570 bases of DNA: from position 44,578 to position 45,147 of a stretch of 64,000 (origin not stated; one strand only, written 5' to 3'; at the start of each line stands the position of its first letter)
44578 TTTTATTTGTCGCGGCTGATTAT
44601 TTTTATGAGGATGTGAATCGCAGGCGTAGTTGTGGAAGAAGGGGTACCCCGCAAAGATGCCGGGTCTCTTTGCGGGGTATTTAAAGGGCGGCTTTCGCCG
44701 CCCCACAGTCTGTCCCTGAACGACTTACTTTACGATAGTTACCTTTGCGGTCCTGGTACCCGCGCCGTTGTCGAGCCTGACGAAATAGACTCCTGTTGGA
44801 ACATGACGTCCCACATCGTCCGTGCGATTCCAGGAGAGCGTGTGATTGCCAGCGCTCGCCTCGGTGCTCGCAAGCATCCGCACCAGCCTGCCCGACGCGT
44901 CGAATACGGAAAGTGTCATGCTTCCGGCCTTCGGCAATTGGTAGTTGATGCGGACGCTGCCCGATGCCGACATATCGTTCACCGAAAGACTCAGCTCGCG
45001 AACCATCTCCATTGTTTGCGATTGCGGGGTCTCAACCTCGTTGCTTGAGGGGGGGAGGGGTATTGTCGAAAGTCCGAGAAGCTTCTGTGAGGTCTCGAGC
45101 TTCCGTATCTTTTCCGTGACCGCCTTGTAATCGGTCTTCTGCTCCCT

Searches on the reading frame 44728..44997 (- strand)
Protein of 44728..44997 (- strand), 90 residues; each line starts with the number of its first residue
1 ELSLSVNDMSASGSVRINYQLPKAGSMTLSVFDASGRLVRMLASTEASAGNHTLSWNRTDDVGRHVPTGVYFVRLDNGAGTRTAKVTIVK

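Call 26: search_solved_structures(query=A1, max_evalue=1, show_alignments=2)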
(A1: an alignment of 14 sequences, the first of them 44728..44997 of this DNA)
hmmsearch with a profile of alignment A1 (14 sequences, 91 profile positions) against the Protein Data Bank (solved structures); distinct sequences matched with E-value up to 1: 22.
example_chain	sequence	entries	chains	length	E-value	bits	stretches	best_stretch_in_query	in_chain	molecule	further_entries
8glk_D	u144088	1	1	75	3.3e-06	30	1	14-89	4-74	Endonuclease I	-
8glj_D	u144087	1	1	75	0.00041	23.2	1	17-88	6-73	Por secretion system C-terminal sorting domain-containing protein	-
5hfs_A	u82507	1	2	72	0.00083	22.3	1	29-89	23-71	Gingipain R2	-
5uyt_A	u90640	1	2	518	0.00091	22.1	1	15-83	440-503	Ice-binding protein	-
7pq4_A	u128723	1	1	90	0.0016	21.4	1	28-89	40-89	Arginine-specific cysteine proteinase (Arg-gingipain)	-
3osv_A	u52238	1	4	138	0.0042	20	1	32-79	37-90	Flagellar basal-body rod modification protein FlgD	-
7eh9_A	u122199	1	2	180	0.0052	19.7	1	25-80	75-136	Basal-body rod modification protein FlgD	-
5ag9_A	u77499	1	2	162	0.0059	19.5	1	29-89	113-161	Gingipain R2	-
5ag8_A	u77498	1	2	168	0.0062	19.4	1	28-89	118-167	GINGIPAIN R2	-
7bhq_A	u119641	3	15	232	0.0074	19.2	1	25-80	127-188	Basal-body rod modification protein FlgD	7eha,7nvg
9x1i_A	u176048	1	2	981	0.011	18.6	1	38-89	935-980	Endo-beta-N-acetylglucosaminidase HS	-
3c12_A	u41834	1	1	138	0.02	17.9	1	30-81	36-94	Flagellar protein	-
9c14_A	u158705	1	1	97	0.023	17.6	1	15-72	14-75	Copper transport protein YcnJ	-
8qb1_A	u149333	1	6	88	0.039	16.9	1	59-88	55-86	Mirolase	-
9whd_A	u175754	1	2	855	0.27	14.2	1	13-86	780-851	GH167 glycoside hydrolase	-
6za2_A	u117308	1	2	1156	0.29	14.1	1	34-76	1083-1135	Por secretion system protein porU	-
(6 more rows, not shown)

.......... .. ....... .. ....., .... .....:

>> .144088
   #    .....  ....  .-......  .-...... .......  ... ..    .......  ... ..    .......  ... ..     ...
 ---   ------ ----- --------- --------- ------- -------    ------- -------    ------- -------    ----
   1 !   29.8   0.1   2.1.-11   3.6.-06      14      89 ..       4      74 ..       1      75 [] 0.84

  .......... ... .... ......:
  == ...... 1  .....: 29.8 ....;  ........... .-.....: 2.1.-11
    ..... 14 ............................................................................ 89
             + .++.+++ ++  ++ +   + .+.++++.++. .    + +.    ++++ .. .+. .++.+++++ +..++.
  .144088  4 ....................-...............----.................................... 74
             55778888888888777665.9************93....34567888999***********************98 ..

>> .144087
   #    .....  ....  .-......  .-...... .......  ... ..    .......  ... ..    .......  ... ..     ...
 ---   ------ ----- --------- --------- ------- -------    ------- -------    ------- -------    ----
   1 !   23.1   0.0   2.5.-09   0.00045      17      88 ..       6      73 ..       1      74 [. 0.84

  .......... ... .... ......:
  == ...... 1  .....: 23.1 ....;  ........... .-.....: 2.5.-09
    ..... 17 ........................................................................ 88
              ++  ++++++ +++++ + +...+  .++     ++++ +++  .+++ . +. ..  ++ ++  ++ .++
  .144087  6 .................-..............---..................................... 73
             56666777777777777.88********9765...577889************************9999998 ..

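Call 34: predict_structure(alignment_id=A2)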
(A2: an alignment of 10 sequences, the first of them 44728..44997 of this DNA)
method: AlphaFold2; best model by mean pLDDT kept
length: 90 residues; sequences in the alignment: 10
mean_pLDDT: 94.5   pTM: 0.84
mean pLDDT of the five models: 94.5, 93.8, 93.8, 93.7, 93.1
residues with pLDDT >= 90: 80; 70-90: 6; 50-70: 4; < 50: 0
segments of 3 or more residues with pLDDT < 50: none
pLDDT, mean of each block of 10 residues (from residue 1): 85 90 98 98 98 96 95 97 94
secondary structure, 60 per line:
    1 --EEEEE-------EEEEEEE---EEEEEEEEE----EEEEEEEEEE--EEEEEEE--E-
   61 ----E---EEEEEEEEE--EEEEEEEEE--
elements in order: E3-7 E15-21 E25-33 E38-47 E50-56 E69-77 E80-88

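Call 38: fold_search(model_id=the predicted structure, library=pdb)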
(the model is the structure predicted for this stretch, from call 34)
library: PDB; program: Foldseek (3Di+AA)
matches with E <= 10: 1768; with E <= 0.001: 15
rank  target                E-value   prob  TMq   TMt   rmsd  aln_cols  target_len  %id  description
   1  8jmw_A                7.2e-05  1.00  0.72  0.15   3.2        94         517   19  Fibril form of serine peptidase Vpr (released 2023-12-06)
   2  3osv_C                2.2e-04  1.00  0.63  0.45   4.7        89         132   19  The crytsal structure of FLGD from P. Aeruginosa (released 2011-05-04)
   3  3osv_D                3.4e-04  1.00  0.66  0.47   5.2        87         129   21  The crytsal structure of FLGD from P. Aeruginosa (released 2011-05-04)
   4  3osv_A                3.4e-04  1.00  0.63  0.45   4.8        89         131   19  The crytsal structure of FLGD from P. Aeruginosa (released 2011-05-04)
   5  3osv_B                3.9e-04  1.00  0.63  0.45   5.1        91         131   19  The crytsal structure of FLGD from P. Aeruginosa (released 2011-05-04)
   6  4g5a_A                4.4e-04  1.00  0.59  0.55   3.3        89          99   19  Crystal structure of a putative member of duf 3244 protein family (BT_1867) from Bacteroides thetaiotaomicron VPI-5482 (released 2012-09-19)
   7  7bhq_B                6.7e-04  1.00  0.62  0.30   5.4        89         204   26  In situ assembled Salmonella FlgD hook cap complex (released 2021-05-05)
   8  3c12                  6.7e-04  1.00  0.58  0.40   6.3        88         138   24  Crystal Structure of FlgD from Xanthomonas campestris: Insights into the Hook Capping Essential for Flagellar Assembly (released 2008-12-09)
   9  7bj3                  7.1e-04  1.00  0.59  0.07   4.3        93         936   20  ScpA from Streptococcus pyogenes, S512A active site mutant (released 2021-05-12)
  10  7eh9_B                7.5e-04  1.00  0.65  0.45   3.9        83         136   24  Crystal structure of the flagellar hook cap fragment from Salmonella enterica serovar Typhimurium (released 2021-11-24)
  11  7eh9_A                7.9e-04  1.00  0.64  0.46   6.3        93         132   26  Crystal structure of the flagellar hook cap fragment from Salmonella enterica serovar Typhimurium (released 2021-11-24)
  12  1xf1_A                7.9e-04  1.00  0.56  0.07   4.9        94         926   19  Structure of C5a peptidase- a key virulence factor from Streptococcus (released 2005-11-22)
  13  7eha_C                8.3e-04  1.00  0.50  0.31   7.9        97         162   21  Crystal structure of the flagellar hook cap from Salmonella enterica serovar Typhimurium (released 2021-11-24)
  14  3eif                  9.2e-04  1.00  0.61  0.07   3.5        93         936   22  1.9 angstrom crystal structure of the active form of the C5a peptidase from Streptococcus pyogenes (ScpA) (released 2009-02-24)
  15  5m11                  9.7e-04  1.00  0.61  0.09   3.8        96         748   21  Structural and functional probing of PorZ, an essential bacterial surface component of the type-IX secretion system of h (released 2016-11-09)
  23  7pq4_MODEL_1_A        1.8e-03  1.00  0.48  0.48   4.9        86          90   19  NMR Structure of RgpB C-terminal Domain (released 2022-09-28)
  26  6za2_A                3.0e-03  1.00  0.66  0.07   3.9       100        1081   17  Crystal structure of dimeric latent PorU from Porphyromonas gingivalis (released 2021-09-29)
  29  6za2_B                3.3e-03  1.00  0.67  0.07   4.1       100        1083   17  Crystal structure of dimeric latent PorU from Porphyromonas gingivalis (released 2021-09-29)
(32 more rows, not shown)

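Call 39: find_homologous_proteins(query=A1, max_evalue=0.001)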
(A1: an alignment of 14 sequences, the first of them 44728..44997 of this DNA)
Query A1 (14 sequences) (90 aa, profile of the alignment): 26 proteins with E <= 0.001 among 747 candidates.
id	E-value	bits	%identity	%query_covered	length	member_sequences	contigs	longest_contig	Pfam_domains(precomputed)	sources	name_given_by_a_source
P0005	1.1e-13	68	37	88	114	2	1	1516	PF18962.8,PF13860.13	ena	-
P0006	9.3e-13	65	41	83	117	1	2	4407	PF18962.8,PF13860.13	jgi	-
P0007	2.3e-12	64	39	86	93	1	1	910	PF18962.8,PF13860.13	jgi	jgi:hypothetical protein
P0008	5.2e-11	60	38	82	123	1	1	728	PF18962.8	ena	-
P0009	7.8e-11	59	48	79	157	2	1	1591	PF18962.8,PF13860.13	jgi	-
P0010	8.4e-11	59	38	86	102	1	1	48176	PF18962.8,PF13860.13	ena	-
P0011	3.2e-10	57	38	82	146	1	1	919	PF18962.8,PF13860.13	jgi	jgi:hypothetical protein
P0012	3.3e-10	57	36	83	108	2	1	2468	PF18962.8,PF13860.13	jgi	jgi:hypothetical protein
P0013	8.6e-10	56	32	86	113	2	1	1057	PF18962.8,PF13860.13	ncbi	-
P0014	2.2e-9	55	36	89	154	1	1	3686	PF18962.8,PF13860.13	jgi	-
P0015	3.0e-9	54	54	73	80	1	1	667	PF13860.13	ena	-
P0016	3.5e-9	54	51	82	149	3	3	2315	PF13860.13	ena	-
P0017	7.5e-9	53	48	71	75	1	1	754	PF13860.13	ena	-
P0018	8.9e-9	53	38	71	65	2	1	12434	PF18962.8,PF13860.13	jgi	jgi:flagellar hook assembly protein FlgD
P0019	5.3e-8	50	45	86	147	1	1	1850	PF18962.8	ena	-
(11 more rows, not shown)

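Call 50: search_protein_representatives(alignment_id=A2)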
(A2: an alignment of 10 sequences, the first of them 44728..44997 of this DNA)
Query: 10 sequences, 87 profile positions. Proteins with E-value up to 0.001 (for the whole library): 313567; up to 1e-10: 13057; up to 1e-30: 14. The best 150 are listed.
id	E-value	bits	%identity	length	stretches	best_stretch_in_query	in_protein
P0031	1.1e-68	243.0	-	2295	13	13-74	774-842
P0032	1.5e-64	229.8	-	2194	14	9-72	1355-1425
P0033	4.0e-54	196.4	-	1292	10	16-76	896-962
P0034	1.2e-50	185.2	-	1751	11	16-78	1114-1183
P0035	3.3e-47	174.2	-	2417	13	16-78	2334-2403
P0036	3.8e-47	174.0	-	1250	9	15-72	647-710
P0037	3.4e-46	170.9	-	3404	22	18-80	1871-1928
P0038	5.3e-43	160.7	-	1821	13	8-72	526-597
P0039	1.1e-42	159.6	-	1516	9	18-74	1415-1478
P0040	1.4e-41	156.1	-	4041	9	17-72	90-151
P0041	7.9e-39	147.3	-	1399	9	15-77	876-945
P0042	1.6e-33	130.3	-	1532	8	19-77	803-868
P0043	3.0e-32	126.2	-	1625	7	17-75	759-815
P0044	3.3e-31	122.9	-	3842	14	24-53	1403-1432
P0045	5.5e-30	119.0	-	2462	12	17-73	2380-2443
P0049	9.7e-28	111.8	-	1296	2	16-87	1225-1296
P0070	1.7e-20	88.6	-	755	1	3-87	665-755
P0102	3.0e-17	78.2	-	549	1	2-87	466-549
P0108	7.5e-17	76.9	-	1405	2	5-87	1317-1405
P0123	3.3e-16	74.8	-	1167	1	11-87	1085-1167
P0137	9.4e-16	73.4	-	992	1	8-87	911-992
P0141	1.2e-15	73.0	-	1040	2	21-87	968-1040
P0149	1.9e-15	72.4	-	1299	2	16-87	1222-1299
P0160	2.7e-15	71.9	-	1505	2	17-86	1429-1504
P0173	4.2e-15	71.3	-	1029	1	6-87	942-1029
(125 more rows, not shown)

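Call 63: search_protein_families(library=ncbifam, proteins=[P0049, P0123, P0149, P0108, P0173, P0137, P0141, P0160], max_evalue=0.00001)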
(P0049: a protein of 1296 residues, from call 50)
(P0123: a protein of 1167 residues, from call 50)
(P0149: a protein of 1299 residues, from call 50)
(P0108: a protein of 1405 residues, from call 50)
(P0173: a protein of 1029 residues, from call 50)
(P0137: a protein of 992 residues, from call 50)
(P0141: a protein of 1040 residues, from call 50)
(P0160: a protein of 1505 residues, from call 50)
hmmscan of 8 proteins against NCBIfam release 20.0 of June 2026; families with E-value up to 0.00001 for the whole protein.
P0049 (1296 aa): 6 families
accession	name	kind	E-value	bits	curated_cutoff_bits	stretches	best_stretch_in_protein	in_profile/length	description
TIGR04183.1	Por_Secre_tail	domain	1.7e-16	60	23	2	1219-1294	2-71/72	T9SS type A sorting domain-containing protein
NF005176.1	PRK06655.1-1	equivalog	7.4e-11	42.3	230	1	512-565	95-148/197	flagellar hook assembly protein FlgD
NF033707.1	T9SS_sortase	equivalog_domain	5.4e-10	37.6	420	1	495-567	1001-1078/1095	type IX secretion system sortase PorU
NF045728.1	glycosyl_F510_1955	equivalog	1.4e-09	37.6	175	0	95-215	105-214/246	F510_1955 family glycosylhydrolase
NF052323.1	T9SSA_dep_M6i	equivalog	2.8e-08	32.2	600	0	496-567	961-1027/1043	T9SS-dependent M6-like inactivated metalloprotease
NF038113.1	T9SSA_dep_M36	equivalog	1.6e-07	29.9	885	0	486-571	787-862/869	T9SS-dependent M36 family metallopeptidase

P0123 (1167 aa): 4 families
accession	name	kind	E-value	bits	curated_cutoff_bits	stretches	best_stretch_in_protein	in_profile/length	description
NF033707.1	T9SS_sortase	equivalog_domain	1.8e-22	78.9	420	1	252-612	369-736/1095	type IX secretion system sortase PorU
NF052324.1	PorU_rel_Nterm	equivalog_domain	5e-15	54.7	450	1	252-642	400-799/879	putative type IX secretion system sortase PorU2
NF005176.1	PRK06655.1-1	equivalog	8.1e-07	29.2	230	1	1100-1155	95-150/197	flagellar hook assembly protein FlgD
TIGR04183.1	Por_Secre_tail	domain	9.9e-07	28.7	23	0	1083-1159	1-65/72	T9SS type A sorting domain-containing protein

P0149 (1299 aa): 5 families
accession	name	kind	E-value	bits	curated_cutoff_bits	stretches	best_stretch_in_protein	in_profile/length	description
NF033707.1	T9SS_sortase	equivalog_domain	3.1e-20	71.5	420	1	304-347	493-536/1095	type IX secretion system sortase PorU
TIGR04183.1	Por_Secre_tail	domain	7.8e-11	41.8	23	1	1217-1296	3-70/72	T9SS type A sorting domain-containing protein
NF045728.1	glycosyl_F510_1955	equivalog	9.4e-10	38.2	175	1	3-101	119-215/246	F510_1955 family glycosylhydrolase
NF010237.0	PRK13684.1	equivalog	1.4e-09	37.4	326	1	10-104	36-129/334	photosynthesis system II assembly factor Ycf48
NF052228.1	T9SS_PorZ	equivalog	8e-06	24.6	260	0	1215-1289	679-745/757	type IX secretion system anionic LPS delivery protein PorZ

P0108 (1405 aa): 7 families
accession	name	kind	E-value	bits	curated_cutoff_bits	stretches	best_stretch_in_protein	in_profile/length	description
NF033707.1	T9SS_sortase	equivalog_domain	1.9e-18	65.6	420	2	1317-1391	997-1076/1095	type IX secretion system sortase PorU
NF005176.1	PRK06655.1-1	equivalog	3.7e-13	49.8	230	1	898-954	95-151/197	flagellar hook assembly protein FlgD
TIGR04183.1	Por_Secre_tail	domain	2e-09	37.3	23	1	1322-1400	2-68/72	T9SS type A sorting domain-containing protein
NF009276.0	PRK12633.1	equivalog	1.8e-07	31.2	383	0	894-954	122-183/234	flagellar basal body rod modification protein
NF009453.0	PRK12813.1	equivalog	2.5e-07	30.5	264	0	1336-1391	120-172/223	flagellar basal body rod modification protein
NF052323.1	T9SSA_dep_M6i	equivalog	5.3e-06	24.7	600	0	1321-1405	960-1038/1043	T9SS-dependent M6-like inactivated metalloprotease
NF009452.0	PRK12812.1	equivalog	5.6e-06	25.8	258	0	900-953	152-207/289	flagellar basal body rod modification protein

P0173 (1029 aa): 5 families
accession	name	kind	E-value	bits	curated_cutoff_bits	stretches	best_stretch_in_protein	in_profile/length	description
TIGR04183.1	Por_Secre_tail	domain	3e-11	43.1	23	1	946-1027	2-71/72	T9SS type A sorting domain-containing protein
NF033707.1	T9SS_sortase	equivalog_domain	3.5e-07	28.3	420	1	936-1018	992-1079/1095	type IX secretion system sortase PorU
NF052323.1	T9SSA_dep_M6i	equivalog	4.5e-07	28.2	600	1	947-1024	962-1035/1043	T9SS-dependent M6-like inactivated metalloprotease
NF005176.1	PRK06655.1-1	equivalog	1.9e-06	27.9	230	1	954-1019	87-152/197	flagellar hook assembly protein FlgD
NF038113.1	T9SSA_dep_M36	equivalog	4.3e-06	25.2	885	1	939-1027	790-868/869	T9SS-dependent M36 family metallopeptidase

P0137 (992 aa): 1 family
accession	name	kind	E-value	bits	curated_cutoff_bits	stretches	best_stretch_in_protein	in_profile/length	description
TIGR04183.1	Por_Secre_tail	domain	5e-06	26.4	23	0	924-988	11-69/72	T9SS type A sorting domain-containing protein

P0141 (1040 aa): 9 families
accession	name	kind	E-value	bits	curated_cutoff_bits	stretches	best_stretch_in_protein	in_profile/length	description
NF000326.1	blaR1_generic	equivalog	8.5e-36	123.4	400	1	142-371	95-326/585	BlaR1 family beta-lactam sensor/signal transducer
TIGR04183.1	Por_Secre_tail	domain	4e-15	55.6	23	1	969-1038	13-71/72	T9SS type A sorting domain-containing protein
NF005176.1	PRK06655.1-1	equivalog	6.4e-15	55.6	230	2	889-954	95-160/197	flagellar hook assembly protein FlgD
NF033109.1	sensor_MecR1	exception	4.6e-11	41.9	1200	1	145-371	103-329/585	beta-lactam sensor/signal transducer MecR1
NF009276.0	PRK12633.1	equivalog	8.5e-10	38.7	383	0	884-948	121-186/234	flagellar basal body rod modification protein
NF009277.0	PRK12634.1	equivalog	5.2e-09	36.5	333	0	889-948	120-179/221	flagellar basal body rod modification protein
NF052228.1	T9SS_PorZ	equivalog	5.4e-08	31.7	260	0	890-955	696-756/757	type IX secretion system anionic LPS delivery protein PorZ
NF033108.1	sensor_BlaR1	exception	1e-07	30.9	1200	1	152-365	105-318/585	beta-lactam sensor/signal transducer BlaR1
NF009452.0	PRK12812.1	equivalog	2.7e-06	26.8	258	0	891-948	152-211/289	flagellar basal body rod modification protein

P0160 (1505 aa): 8 families
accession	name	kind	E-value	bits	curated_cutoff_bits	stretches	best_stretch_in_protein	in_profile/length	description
NF005176.1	PRK06655.1-1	equivalog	8.7e-17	61.7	230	2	460-527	99-166/197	flagellar hook assembly protein FlgD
NF033707.1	T9SS_sortase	equivalog_domain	1.2e-12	46.4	420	1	1420-1490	1000-1075/1095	type IX secretion system sortase PorU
NF009452.0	PRK12812.1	equivalog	3.8e-12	46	258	0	461-513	155-209/289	flagellar basal body rod modification protein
NF009276.0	PRK12633.1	equivalog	1.7e-09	37.7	383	0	1441-1492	130-181/234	flagellar basal body rod modification protein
NF009277.0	PRK12634.1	equivalog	3.3e-09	37.2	333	0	1437-1487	119-169/221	flagellar basal body rod modification protein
TIGR04183.1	Por_Secre_tail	domain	4.5e-09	36.2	23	1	1422-1501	2-69/72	T9SS type A sorting domain-containing protein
NF009453.0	PRK12813.1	equivalog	1.8e-07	31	264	0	460-534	126-192/223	flagellar basal body rod modification protein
TIGR01376.1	POMP_repeat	repeat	2e-07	30.5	15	0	264-281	7-25/28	polymorphic outer membrane protein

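Call 69: find_related_loci(query=P0123, collection=metagenome_contigs, flank=10000)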
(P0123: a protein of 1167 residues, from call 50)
Query P0123 (1167 aa) in metagenome_contigs; peptide patterns used: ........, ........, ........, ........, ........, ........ (x = any residue, [..] = any of these).
11 stretches matched a pattern, but none encodes a relative of the query by tblastn (E <= 1e-3).

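Call 79: list_cluster_members(proteins=[P0123, P0149, P0049, P0108, P0173, P0137, P0141, P0160, P0070, P0102])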
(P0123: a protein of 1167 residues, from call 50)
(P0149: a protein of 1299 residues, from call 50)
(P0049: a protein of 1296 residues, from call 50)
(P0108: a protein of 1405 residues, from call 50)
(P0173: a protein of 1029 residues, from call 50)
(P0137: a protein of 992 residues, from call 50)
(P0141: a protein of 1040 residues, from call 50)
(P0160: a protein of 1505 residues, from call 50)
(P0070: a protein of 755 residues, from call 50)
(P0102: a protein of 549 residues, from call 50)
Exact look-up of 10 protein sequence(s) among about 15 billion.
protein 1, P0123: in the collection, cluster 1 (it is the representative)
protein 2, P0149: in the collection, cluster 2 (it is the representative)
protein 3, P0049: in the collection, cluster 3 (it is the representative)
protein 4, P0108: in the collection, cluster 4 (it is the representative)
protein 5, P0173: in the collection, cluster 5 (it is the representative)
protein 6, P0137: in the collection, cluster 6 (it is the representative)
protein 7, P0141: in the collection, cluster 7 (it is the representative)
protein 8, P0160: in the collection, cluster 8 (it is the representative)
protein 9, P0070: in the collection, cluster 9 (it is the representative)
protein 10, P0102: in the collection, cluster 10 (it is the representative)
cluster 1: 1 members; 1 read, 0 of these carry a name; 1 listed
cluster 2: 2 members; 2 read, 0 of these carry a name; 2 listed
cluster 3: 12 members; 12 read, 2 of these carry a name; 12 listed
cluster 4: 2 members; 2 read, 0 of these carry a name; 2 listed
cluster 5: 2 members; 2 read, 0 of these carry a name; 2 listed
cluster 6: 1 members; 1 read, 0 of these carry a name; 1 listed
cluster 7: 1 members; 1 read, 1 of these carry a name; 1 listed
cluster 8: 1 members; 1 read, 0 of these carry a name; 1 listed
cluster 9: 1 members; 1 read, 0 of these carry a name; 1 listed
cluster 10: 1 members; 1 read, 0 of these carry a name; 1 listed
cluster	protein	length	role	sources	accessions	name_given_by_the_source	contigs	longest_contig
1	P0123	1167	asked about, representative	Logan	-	-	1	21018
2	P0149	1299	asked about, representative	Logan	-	-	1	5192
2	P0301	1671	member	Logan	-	-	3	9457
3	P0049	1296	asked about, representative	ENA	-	-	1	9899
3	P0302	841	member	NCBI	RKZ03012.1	MAG: hypothetical protein DRQ04_03070, partial [Candidatus Hydrothermota bacterium]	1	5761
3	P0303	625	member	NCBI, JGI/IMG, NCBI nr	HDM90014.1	MAG TPA: T9SS type A sorting domain-containing protein, partial [candidate division WOR-3 ... | T9SS type A sorting domain-containing protein [candidate division WOR-3 bacterium]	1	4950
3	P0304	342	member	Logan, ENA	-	-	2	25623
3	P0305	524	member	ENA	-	-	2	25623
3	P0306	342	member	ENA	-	-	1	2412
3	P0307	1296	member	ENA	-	-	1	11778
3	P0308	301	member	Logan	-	-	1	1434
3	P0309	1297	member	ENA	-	-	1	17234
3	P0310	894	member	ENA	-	-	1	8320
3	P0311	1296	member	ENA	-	-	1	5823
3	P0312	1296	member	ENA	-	-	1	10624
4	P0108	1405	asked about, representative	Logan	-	-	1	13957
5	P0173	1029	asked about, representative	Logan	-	-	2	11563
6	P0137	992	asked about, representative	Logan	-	-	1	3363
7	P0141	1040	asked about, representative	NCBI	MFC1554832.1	M56 family metallopeptidase [candidate division KSB1 bacterium]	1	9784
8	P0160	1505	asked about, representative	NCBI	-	-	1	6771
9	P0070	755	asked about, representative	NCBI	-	-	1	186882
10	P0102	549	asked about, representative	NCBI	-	-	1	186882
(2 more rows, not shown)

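Call 80: find_encoding_contigs(protein=P0123, flank=10000, max_places=2)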
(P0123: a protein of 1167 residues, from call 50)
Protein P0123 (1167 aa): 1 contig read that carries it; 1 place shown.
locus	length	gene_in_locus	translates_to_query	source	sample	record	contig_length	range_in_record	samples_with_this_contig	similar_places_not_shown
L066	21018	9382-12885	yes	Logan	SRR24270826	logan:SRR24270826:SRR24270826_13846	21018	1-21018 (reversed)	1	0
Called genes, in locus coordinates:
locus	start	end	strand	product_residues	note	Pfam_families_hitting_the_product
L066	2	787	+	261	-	?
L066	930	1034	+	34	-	-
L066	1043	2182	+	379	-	PF00226:DnaJ, PF01556:DnaJ_C, PF00684:DnaJ_CXXCXGXG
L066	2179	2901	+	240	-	PF20260:PUA_4 (weak), PF04452:Methyltrans_RNA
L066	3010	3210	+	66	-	PF01165:Ribosomal_S21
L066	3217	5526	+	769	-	PF00488:MutS_V, PF20297:MSSS, PF01713:Smr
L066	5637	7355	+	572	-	PF01807:Zn_ribbon_DnaG, PF08275:DNAG_N, PF01751:Toprim, PF13362:Toprim_3 (weak), PF13662:Toprim_4, PF13155:Toprim_2, PF10410:DnaB_bind (weak)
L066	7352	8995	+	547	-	PF03979:Sigma70_r1_1, PF00140:Sigma70_r1_2, PF04542:Sigma70_r2, PF04539:Sigma70_r3, PF04545:Sigma70_r4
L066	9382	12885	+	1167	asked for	PF08126:Propeptide_C25, PF01364:Peptidase_C25, PF13860:FlgD_ig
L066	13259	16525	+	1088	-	PF00082:Peptidase_S8, PF15892:BNR_4 (faint), PF13860:FlgD_ig, PF18962:Por_Secre_tail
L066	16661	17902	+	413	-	PF25145:NfeD1b_N, PF24961:NfeD_membrane, PF01957:NfeD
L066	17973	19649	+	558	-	-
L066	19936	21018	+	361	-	?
